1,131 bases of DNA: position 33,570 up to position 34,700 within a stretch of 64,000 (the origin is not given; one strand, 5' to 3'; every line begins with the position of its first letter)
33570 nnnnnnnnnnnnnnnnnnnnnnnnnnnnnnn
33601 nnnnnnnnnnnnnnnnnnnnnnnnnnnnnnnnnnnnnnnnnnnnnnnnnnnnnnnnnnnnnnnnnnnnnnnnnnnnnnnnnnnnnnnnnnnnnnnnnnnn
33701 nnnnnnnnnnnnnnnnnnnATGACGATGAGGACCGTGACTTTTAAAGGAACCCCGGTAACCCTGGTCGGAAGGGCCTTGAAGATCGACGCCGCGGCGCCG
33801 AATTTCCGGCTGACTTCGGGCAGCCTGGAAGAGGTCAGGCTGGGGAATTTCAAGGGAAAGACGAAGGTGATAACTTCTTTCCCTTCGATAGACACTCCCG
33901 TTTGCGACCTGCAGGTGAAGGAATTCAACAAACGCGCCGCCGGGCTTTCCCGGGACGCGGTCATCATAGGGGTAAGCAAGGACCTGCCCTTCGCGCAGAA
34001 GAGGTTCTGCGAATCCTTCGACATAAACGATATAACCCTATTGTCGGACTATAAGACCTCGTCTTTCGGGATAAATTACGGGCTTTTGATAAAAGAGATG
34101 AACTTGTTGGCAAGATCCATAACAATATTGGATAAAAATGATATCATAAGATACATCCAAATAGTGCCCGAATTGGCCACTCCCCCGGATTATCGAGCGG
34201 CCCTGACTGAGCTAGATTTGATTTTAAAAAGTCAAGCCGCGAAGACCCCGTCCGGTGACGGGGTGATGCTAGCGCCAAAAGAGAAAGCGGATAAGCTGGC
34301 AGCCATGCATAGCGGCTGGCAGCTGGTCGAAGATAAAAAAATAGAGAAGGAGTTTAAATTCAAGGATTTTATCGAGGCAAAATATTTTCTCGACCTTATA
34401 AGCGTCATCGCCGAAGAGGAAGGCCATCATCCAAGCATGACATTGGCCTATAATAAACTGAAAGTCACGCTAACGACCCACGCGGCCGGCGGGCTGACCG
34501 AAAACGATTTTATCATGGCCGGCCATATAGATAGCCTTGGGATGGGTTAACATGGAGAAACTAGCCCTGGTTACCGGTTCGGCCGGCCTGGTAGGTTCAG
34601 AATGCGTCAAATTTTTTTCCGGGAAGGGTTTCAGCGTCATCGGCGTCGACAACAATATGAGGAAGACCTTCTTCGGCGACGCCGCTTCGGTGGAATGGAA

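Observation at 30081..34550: Redox-stress island ending in an unusual Tpx-PCD fusion, ATGA-coupled to superoxide reductase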

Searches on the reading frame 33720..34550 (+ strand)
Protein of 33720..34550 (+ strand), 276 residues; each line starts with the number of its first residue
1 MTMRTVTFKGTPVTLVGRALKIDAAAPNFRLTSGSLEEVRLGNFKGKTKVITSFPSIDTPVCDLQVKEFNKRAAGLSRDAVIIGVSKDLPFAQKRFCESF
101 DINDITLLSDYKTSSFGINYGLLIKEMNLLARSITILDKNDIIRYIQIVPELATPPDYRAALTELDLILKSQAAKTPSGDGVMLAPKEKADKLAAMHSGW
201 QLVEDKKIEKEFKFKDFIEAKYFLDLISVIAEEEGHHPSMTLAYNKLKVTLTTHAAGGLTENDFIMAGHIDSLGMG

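Call 3: search_protein_families(library=pfam, proteins=[window:33720-34550:+], max_evalue=0.01)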
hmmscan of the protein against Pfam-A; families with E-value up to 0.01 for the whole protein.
window:33720-34550:+ (276 aa): 3 families
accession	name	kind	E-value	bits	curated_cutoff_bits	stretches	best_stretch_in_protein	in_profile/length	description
PF01329.24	Pterin_4a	-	6.9e-28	97.1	26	1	186-273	5-91/91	Pterin 4 alpha carbinolamine dehydratase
PF08534.16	Redoxin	-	1.2e-23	84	26.6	1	24-162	4-148/148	Redoxin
PF00578.27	AhpC-TSA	-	1.2e-19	70.8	26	1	23-146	2-124/124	AhpC/TSA family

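Call 4: search_protein_families(library=ncbifam, proteins=[window:33720-34550:+], max_evalue=0.01)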
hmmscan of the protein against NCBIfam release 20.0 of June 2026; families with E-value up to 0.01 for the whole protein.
window:33720-34550:+ (276 aa): 14 families
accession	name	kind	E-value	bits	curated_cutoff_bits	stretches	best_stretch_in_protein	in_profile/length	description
NF001808.0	PRK00522.1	equivalog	8.5e-53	178.2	123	1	3-165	1-165/167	thiol peroxidase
NF045827.1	perox_SUH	exception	2.7e-36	124.6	298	1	3-163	1-163/178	thiol peroxidase Prx-SUH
NF002019.0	PRK00823.1-4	equivalog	2e-22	79.5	137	1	174-273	11-111/116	4a-hydroxytetrahydrobiopterin dehydratase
NF002017.0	PRK00823.1-2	equivalog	2e-22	79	80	1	190-273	11-92/94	4a-hydroxytetrahydrobiopterin dehydratase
NF002018.0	PRK00823.1-3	equivalog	2.9e-22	78.5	108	1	188-273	9-95/98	4a-hydroxytetrahydrobiopterin dehydratase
NF002016.0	PRK00823.1-1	equivalog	1.8e-19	70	133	1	171-273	6-110/113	4a-hydroxytetrahydrobiopterin dehydratase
NF002020.0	PRK00823.1-5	equivalog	8.9e-19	67.7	146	1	184-273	15-104/111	4a-hydroxytetrahydrobiopterin dehydratase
NF006960.0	PRK09437.1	equivalog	4.1e-09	36.5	140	1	20-113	4-97/156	thioredoxin-dependent thiol peroxidase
NF053650.1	PerredPrxQDein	equivalog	1.1e-08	35.2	260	1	27-113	2-87/148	thioredoxin-dependent peroxiredoxin PrxQ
NF009668.0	PRK13189.1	equivalog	6.5e-05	22.2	211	1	20-150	10-146/224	peroxiredoxin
TIGR03137.1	AhpC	equivalog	8.3e-05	22.4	272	1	32-149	17-137/187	alkyl hydroperoxide reductase subunit C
NF040737.1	peroxi_PrxU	equivalog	0.003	17.3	270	1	20-149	36-174/233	thioredoxin-dependent peroxiredoxin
NF009669.0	PRK13190.1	equivalog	0.0055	15.9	261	0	24-150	7-137/203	putative peroxiredoxin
NF010122.0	PRK13599.1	equivalog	0.0085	15.5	456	0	43-103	30-91/220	peroxiredoxin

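Call 5: find_homologous_proteins(query=window:33720-34550:+, max_evalue=0.00001)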
Query window:33720-34550:+ (276 aa): 2841 proteins with E <= 0.00001 among 4261 candidates; the best 120 are listed.
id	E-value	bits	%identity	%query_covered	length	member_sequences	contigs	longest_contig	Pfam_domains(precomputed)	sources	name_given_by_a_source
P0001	5.6e-177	604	100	100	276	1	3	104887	PF08534.17,PF01329.25,PF00578.28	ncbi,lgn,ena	-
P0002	5.3e-141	486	80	99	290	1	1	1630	PF08534.17,PF01329.25,PF00578.28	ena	-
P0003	3.7e-138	477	79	97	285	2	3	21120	PF08534.17,PF01329.25,PF00578.28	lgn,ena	-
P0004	4.2e-138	477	79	97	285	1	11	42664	PF08534.17,PF01329.25,PF00578.28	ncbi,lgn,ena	-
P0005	2.5e-130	451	74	99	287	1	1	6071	PF08534.17,PF01329.25,PF00578.28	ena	-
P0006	3.1e-128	445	74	99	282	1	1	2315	PF08534.17,PF01329.25,PF00578.28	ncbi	-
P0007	3.1e-128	445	73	100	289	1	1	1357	PF08534.17,PF01329.25,PF00578.28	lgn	-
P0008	3.5e-126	438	72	99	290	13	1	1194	PF08534.17,PF01329.25,PF00578.28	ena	-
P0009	1.4e-125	436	72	98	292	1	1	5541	PF08534.17,PF01329.25,PF00578.28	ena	-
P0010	2.5e-124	432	71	99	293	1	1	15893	PF08534.17,PF01329.25,PF00578.28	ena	-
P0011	7.1e-124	430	70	99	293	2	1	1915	PF08534.17,PF01329.25,PF00578.28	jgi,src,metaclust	metaclust:\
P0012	3.2e-123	428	71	98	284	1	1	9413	PF08534.17,PF01329.25,PF00578.28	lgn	-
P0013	1.7e-122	426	70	99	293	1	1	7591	PF08534.17,PF01329.25,PF00578.28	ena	-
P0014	1.7e-122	426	71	99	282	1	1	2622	PF08534.17,PF01329.25,PF00578.28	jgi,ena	-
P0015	2.0e-122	426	72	98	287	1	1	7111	PF08534.17,PF01329.25,PF00578.28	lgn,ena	-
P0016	6.0e-122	424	71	98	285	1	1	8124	PF08534.17,PF01329.25,PF00578.28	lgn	-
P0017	3.8e-119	415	68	98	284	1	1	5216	PF08534.17,PF01329.25,PF00578.28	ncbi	-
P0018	3.9e-118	412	69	97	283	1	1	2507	PF08534.17,PF01329.25,PF00578.28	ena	-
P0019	4.2e-117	408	64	98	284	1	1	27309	PF08534.17,PF01329.25,PF00578.28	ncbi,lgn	-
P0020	4.6e-117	408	68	97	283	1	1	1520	PF08534.17,PF01329.25,PF00578.28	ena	-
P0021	7.0e-117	407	66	99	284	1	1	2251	PF08534.17,PF01329.25,PF00578.28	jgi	jgi:thiol peroxidase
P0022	7.0e-117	407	67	99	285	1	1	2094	PF08534.17,PF01329.25,PF00578.28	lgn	-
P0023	1.3e-116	407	67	99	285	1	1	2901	PF08534.17,PF01329.25,PF00578.28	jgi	-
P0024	1.6e-116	406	66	98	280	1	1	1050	PF08534.17,PF01329.25,PF00578.28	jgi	jgi:thiol peroxidase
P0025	1.9e-116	406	67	97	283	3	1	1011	PF08534.17,PF01329.25,PF00578.28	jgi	jgi:thiol peroxidase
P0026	4.6e-116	405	66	99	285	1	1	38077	PF08534.17,PF01329.25,PF00578.28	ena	-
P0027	7.2e-116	404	65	99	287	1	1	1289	PF08534.17,PF01329.25,PF00578.28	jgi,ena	-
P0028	8.0e-116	404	63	99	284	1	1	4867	PF08534.17,PF01329.25,PF00578.28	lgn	-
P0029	8.3e-116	404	66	99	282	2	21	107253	PF08534.17,PF01329.25,PF00578.28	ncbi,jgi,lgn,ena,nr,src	ncbi:MAG: lipid hydroperoxide peroxidase [Omnitrophica WOR_2 bacterium GWF2_43_52]|nr:MAG: lipid hyd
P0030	9.7e-116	404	64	99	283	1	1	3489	PF08534.17,PF01329.25,PF00578.28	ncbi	-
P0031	1.5e-115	403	67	98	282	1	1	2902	PF08534.17,PF01329.25,PF00578.28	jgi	-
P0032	2.4e-115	402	65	98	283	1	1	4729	PF08534.17,PF01329.25,PF00578.28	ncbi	ncbi:MAG: thiol peroxidase [Deltaproteobacteria bacterium]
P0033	3.2e-115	402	67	97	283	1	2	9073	PF08534.17,PF01329.25,PF00578.28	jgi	jgi:thiol peroxidase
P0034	3.5e-115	402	65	98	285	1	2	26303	PF08534.17,PF01329.25,PF00578.28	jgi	jgi:thiol peroxidase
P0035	4.1e-115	402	66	99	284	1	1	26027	PF08534.17,PF01329.25,PF00578.28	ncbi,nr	ncbi:MAG: thiol peroxidase [Candidatus Omnitrophica bacterium]|nr:thiol peroxidase [Candidatus Omnit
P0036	5.2e-115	401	65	98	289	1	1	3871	PF08534.17,PF01329.25,PF00578.28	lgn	-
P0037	6.0e-115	401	67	98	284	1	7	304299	PF08534.17,PF01329.25,PF00578.28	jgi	-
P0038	6.7e-115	401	66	98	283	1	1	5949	PF08534.17,PF01329.25,PF00578.28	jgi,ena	-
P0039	7.9e-115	401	66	98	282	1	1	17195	PF08534.17,PF01329.25,PF00578.28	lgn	-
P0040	8.0e-115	401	65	98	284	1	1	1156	PF08534.17,PF01329.25,PF00578.28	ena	-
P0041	8.4e-115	401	65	98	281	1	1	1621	PF08534.17,PF01329.25,PF00578.28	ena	-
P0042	8.7e-115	401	66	98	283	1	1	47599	PF08534.17,PF01329.25,PF00578.28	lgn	-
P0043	9.6e-115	400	67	99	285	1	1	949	PF08534.17,PF01329.25,PF00578.28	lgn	-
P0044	1.1e-114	400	68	97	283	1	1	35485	PF08534.17,PF01329.25,PF00578.28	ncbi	-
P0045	1.2e-114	400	65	98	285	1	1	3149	PF08534.17,PF01329.25,PF00578.28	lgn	-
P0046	1.4e-114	400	65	97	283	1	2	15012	PF08534.17,PF01329.25,PF00578.28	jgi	-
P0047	1.5e-114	400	65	99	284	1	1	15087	PF08534.17,PF01329.25,PF00578.28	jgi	jgi:thiol peroxidase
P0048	1.5e-114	400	66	98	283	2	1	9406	PF08534.17,PF01329.25,PF00578.28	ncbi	-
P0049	3.3e-114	399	65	98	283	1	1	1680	PF08534.17,PF01329.25,PF00578.28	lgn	-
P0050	4.0e-114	398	65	97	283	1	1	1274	PF08534.17,PF01329.25,PF00578.28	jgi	-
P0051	4.3e-114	398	64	98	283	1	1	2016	PF08534.17,PF01329.25,PF00578.28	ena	-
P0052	4.6e-114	398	64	98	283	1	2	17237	PF08534.17,PF01329.25,PF00578.28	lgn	-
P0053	4.6e-114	398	65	97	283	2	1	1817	PF08534.17,PF01329.25,PF00578.28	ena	-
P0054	8.5e-114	397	65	98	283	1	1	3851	PF08534.17,PF01329.25,PF00578.28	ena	-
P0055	1.0e-113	397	65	99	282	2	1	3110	PF08534.17,PF01329.25,PF00578.28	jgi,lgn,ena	-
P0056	1.2e-113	397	67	98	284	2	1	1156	PF08534.17,PF01329.25,PF00578.28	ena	-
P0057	1.2e-113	397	67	98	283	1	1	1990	PF08534.17,PF01329.25,PF00578.28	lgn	-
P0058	1.2e-113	397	64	99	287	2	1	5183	PF08534.17,PF01329.25,PF00578.28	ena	-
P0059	1.6e-113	396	64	98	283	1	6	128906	PF08534.17,PF01329.25,PF00578.28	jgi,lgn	-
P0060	1.6e-113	396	65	99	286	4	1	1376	PF08534.17,PF01329.25,PF00578.28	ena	-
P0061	1.7e-113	396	64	99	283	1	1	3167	PF08534.17,PF01329.25,PF00578.28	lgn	-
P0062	2.1e-113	396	66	99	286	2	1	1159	PF08534.17,PF01329.25,PF00578.28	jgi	-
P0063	2.4e-113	396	67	97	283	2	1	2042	PF08534.17,PF01329.25,PF00578.28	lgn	-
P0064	2.5e-113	396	65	98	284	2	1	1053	PF08534.17,PF01329.25,PF00578.28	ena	-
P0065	3.3e-113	395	64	98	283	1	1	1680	PF08534.17,PF01329.25,PF00578.28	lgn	-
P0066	3.3e-113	395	63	99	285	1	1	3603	PF08534.17,PF01329.25,PF00578.28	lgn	-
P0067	3.3e-113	395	64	98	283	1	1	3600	PF08534.17,PF01329.25,PF00578.28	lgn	-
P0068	4.2e-113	395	66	98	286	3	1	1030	PF08534.17,PF01329.25,PF00578.28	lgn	-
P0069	6.2e-113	394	64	99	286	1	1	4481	PF08534.17,PF01329.25,PF00578.28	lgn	-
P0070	7.4e-113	394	65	98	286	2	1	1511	PF08534.17,PF01329.25,PF00578.28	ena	-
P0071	8.3e-113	394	64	98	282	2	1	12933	PF08534.17,PF01329.25,PF00578.28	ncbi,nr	ncbi:MAG: thiol peroxidase [Candidatus Omnitrophica bacterium]|nr:thiol peroxidase [Candidatus Omnit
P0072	9.2e-113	394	64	98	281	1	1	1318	PF08534.17,PF01329.25,PF00578.28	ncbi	-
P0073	1.0e-112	394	64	97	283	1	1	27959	PF08534.17,PF01329.25,PF00578.28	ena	-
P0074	1.1e-112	394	64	97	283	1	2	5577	PF08534.17,PF01329.25,PF00578.28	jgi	jgi:thiol peroxidase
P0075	1.2e-112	393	66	97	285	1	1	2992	PF08534.17,PF01329.25,PF00578.28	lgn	-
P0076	1.4e-112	393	65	98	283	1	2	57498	PF08534.17,PF01329.25,PF00578.28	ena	-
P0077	1.5e-112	393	64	98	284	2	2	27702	PF08534.17,PF01329.25,PF00578.28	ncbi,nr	ncbi:MAG: thiol peroxidase [Candidatus Omnitrophica bacterium]|nr:thiol peroxidase [Candidatus Omnit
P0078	2.0e-112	393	66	98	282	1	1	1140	PF08534.17,PF01329.25,PF00578.28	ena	-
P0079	2.1e-112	393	64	99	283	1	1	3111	PF08534.17,PF01329.25,PF00578.28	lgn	-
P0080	2.4e-112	392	64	99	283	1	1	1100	PF08534.17,PF01329.25,PF00578.28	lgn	-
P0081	3.3e-112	392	66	98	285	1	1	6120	PF08534.17,PF01329.25,PF00578.28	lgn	-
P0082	3.7e-112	392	66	97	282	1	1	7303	PF08534.17,PF01329.25,PF00578.28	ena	-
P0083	3.8e-112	392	64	97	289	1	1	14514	PF08534.17,PF01329.25,PF00578.28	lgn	-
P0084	3.8e-112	392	65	98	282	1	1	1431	PF08534.17,PF01329.25,PF00578.28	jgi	jgi:thiol peroxidase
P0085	4.7e-112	392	67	98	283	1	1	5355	PF08534.17,PF01329.25,PF00578.28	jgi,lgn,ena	-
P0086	5.9e-112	391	64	98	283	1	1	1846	PF08534.17,PF01329.25,PF00578.28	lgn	-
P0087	6.3e-112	391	63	97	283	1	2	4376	PF08534.17,PF01329.25,PF00578.28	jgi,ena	-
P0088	6.5e-112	391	65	98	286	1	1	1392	PF08534.17,PF01329.25,PF00578.28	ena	-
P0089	7.1e-112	391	64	97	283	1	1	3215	PF08534.17,PF01329.25,PF00578.28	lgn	-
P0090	7.1e-112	391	65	98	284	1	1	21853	PF08534.17,PF01329.25,PF00578.28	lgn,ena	-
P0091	7.2e-112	391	66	99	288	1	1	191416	PF08534.17,PF01329.25,PF00578.28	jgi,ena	-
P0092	7.2e-112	391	65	98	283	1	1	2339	PF08534.17,PF01329.25,PF00578.28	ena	-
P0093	7.3e-112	391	63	99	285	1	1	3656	PF08534.17,PF01329.25,PF00578.28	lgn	-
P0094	7.4e-112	391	66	98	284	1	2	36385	PF08534.17,PF01329.25,PF00578.28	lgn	-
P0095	7.4e-112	391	63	99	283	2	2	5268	PF08534.17,PF01329.25,PF00578.28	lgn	-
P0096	8.1e-112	391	63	98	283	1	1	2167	PF08534.17,PF01329.25,PF00578.28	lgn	-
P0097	8.5e-112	391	64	98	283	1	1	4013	PF08534.17,PF01329.25,PF00578.28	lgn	-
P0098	8.6e-112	391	64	98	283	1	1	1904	PF08534.17,PF01329.25,PF00578.28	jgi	jgi:thiol peroxidase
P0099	8.9e-112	391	64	98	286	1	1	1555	PF08534.17,PF01329.25,PF00578.28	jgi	jgi:thioredoxin-dependent peroxiredoxin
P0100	9.1e-112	391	65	99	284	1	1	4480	PF08534.17,PF01329.25,PF00578.28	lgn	-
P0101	9.5e-112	391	65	97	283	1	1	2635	PF08534.17,PF01329.25,PF00578.28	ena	-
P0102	1.0e-111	390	65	98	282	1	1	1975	PF08534.17,PF01329.25,PF00578.28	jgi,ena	-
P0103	1.0e-111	390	65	98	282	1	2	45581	PF08534.17,PF01329.25,PF00578.28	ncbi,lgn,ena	-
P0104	1.1e-111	390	64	98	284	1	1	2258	PF08534.17,PF01329.25,PF00578.28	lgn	-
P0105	1.1e-111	390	64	99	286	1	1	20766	PF08534.17,PF01329.25,PF00578.28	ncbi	ncbi:MAG: thiol peroxidase [Candidatus Omnitrophota bacterium]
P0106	1.1e-111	390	65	99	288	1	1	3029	PF08534.17,PF01329.25,PF00578.28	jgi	jgi:thiol peroxidase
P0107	1.5e-111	390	66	97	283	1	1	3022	PF08534.17,PF01329.25,PF00578.28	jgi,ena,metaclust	metaclust:\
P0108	1.6e-111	390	66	98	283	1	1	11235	PF08534.17,PF01329.25,PF00578.28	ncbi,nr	ncbi:MAG: lipid hydroperoxide peroxidase [Omnitrophica WOR_2 bacterium RIFOXYA2_FULL_45_12]|nr:MAG: 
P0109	1.7e-111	390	66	98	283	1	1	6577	PF08534.17,PF01329.25,PF00578.28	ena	-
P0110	1.8e-111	390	66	98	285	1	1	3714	PF08534.17,PF01329.25,PF00578.28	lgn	-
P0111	1.8e-111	390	65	99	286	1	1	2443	PF08534.17,PF01329.25,PF00578.28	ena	-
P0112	1.9e-111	390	65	99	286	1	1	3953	PF08534.17,PF01329.25,PF00578.28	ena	-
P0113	1.9e-111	390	66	97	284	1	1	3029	PF08534.17,PF01329.25,PF00578.28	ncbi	ncbi:MAG: thiol peroxidase [Candidatus Omnitrophota bacterium]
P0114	2.0e-111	389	66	97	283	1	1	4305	PF08534.17,PF01329.25,PF00578.28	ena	-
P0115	2.3e-111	389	65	97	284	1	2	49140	PF08534.17,PF01329.25,PF00578.28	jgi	-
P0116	2.3e-111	389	66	98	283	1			PF08534.17,PF01329.25,PF00578.28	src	-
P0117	2.3e-111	389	66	98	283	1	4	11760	PF08534.17,PF01329.25,PF00578.28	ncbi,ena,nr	ncbi:MAG: lipid hydroperoxide peroxidase [Omnitrophica WOR_2 bacterium RIFOXYC2_FULL_45_15]|nr:MAG: 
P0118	2.3e-111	389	66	98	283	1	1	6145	PF08534.17,PF01329.25,PF00578.28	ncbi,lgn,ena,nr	ncbi:MAG: lipid hydroperoxide peroxidase [Omnitrophica WOR_2 bacterium RIFOXYB2_FULL_45_11]|nr:MAG: 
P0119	2.3e-111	389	66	98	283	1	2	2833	PF08534.17,PF01329.25,PF00578.28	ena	-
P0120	3.1e-111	389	65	98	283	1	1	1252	PF08534.17,PF01329.25,PF00578.28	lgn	-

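Call 9: find_encoding_contigs(protein=P0001, flank=6000, max_places=3)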
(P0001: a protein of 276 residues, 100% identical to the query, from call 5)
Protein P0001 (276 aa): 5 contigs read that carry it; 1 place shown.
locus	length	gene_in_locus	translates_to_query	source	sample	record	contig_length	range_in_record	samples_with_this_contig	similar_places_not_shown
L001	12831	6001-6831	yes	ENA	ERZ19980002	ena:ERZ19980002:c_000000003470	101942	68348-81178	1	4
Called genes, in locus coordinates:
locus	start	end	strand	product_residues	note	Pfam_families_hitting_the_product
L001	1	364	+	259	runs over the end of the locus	PF14023:Bestrophin-like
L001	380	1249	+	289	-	PF02915:Rubrerythrin (faint), PF01988:VIT1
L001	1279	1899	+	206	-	PF01618:MotA_ExbB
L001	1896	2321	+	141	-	PF02472:ExbD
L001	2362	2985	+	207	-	PF02525:Flavodoxin_2, PF03358:FMN_red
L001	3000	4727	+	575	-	PF01558:POR, PF01855:POR_N, PF17147:PFOR_II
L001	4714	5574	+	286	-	PF02775:TPP_enzyme_C, PF12367:PFO_beta_C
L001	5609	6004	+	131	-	PF01880:Desulfoferrodox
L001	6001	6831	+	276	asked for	PF00578:AhpC-TSA, PF08534:Redoxin, PF01329:Pterin_4a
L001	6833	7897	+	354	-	PF01370:Epimerase, PF02719:Polysacc_synt_2 (faint), PF04321:RmlD_sub_bind, PF16363:GDP_Man_Dehyd, PF07993:NAD_binding_4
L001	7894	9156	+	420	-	PF09594:GT87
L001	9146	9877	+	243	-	PF00535:Glycos_transf_2, PF13641:Glyco_tranf_2_3 (weak)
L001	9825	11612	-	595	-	PF02554:CstA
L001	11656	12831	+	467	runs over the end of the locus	PF00672:HAMP, PF13487:HD_5, PF01966:HD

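Call 10: find_encoding_contigs(protein=P0029, flank=6000, max_places=4)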
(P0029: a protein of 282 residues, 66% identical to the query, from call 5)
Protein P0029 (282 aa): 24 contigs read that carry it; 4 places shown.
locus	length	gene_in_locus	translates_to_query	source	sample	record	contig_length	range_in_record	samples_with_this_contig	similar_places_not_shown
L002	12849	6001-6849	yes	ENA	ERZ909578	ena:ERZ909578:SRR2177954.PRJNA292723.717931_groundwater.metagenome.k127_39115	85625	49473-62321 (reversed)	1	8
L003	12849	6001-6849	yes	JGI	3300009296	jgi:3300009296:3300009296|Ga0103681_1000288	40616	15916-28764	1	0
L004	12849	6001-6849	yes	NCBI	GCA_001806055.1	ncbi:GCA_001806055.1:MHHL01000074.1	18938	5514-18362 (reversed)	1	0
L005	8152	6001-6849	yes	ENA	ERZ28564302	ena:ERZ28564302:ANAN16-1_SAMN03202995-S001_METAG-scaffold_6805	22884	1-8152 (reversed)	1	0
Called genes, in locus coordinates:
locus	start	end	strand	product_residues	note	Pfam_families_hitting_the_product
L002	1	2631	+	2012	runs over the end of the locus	-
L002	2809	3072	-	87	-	-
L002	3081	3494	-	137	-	-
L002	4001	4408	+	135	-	PF01475:FUR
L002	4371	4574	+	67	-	-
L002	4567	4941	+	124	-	-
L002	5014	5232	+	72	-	-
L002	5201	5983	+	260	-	PF01988:VIT1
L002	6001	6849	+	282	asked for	PF00578:AhpC-TSA, PF08534:Redoxin, PF01329:Pterin_4a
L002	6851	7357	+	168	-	PF01965:DJ-1_PfpI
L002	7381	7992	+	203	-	PF00578:AhpC-TSA, PF08534:Redoxin, PF10417:1-cysPrx_C (weak)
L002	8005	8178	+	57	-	-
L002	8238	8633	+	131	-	PF01880:Desulfoferrodox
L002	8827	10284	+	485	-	PF08308:PEGA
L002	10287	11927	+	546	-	PF13632:Glyco_trans_2_3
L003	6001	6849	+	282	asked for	PF00578:AhpC-TSA, PF08534:Redoxin, PF01329:Pterin_4a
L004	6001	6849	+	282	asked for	PF00578:AhpC-TSA, PF08534:Redoxin, PF01329:Pterin_4a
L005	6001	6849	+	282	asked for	PF00578:AhpC-TSA, PF08534:Redoxin, PF01329:Pterin_4a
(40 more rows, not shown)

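Call 12: find_encoding_contigs(protein=P0037, flank=6000, max_places=2)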
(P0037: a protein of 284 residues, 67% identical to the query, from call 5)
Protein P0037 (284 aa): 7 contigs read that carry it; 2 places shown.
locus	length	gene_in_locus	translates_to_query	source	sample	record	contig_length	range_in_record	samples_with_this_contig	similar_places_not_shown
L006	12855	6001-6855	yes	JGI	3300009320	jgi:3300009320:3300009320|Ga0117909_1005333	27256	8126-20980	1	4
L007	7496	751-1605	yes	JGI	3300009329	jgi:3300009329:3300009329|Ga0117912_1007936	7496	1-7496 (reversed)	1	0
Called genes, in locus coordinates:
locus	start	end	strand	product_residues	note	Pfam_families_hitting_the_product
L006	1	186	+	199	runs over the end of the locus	PF00857:Isochorismatase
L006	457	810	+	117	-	PF02082:Rrf2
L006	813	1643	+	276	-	PF00037:Fer4 (weak), PF12837:Fer4_6, PF12838:Fer4_7 (faint), PF13237:Fer4_10, PF14697:Fer4_21 (weak), PF25160:LdpA_Fe-S-bd (faint), PF13187:Fer4_9 (weak), PF27217:AF_0155, +1 more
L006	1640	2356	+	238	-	PF01966:HD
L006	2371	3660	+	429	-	PF03063:Prismane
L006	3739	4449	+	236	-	PF00175:NAD_binding_1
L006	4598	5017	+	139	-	PF01880:Desulfoferrodox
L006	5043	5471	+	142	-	PF00210:Ferritin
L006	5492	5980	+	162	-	PF00210:Ferritin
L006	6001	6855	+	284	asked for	PF00578:AhpC-TSA, PF08534:Redoxin, PF01329:Pterin_4a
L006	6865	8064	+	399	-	PF00753:Lactamase_B, PF19583:ODP, PF00258:Flavodoxin_1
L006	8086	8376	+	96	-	PF00301:Rubredoxin, PF21349:RUBY_RBDX (faint)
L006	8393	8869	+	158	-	PF01243:PNPOx_N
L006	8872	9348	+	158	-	PF02915:Rubrerythrin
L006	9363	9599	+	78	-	PF00462:Glutaredoxin, PF13417:GST_N_3 (weak)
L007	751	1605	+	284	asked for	PF00578:AhpC-TSA, PF08534:Redoxin, PF01329:Pterin_4a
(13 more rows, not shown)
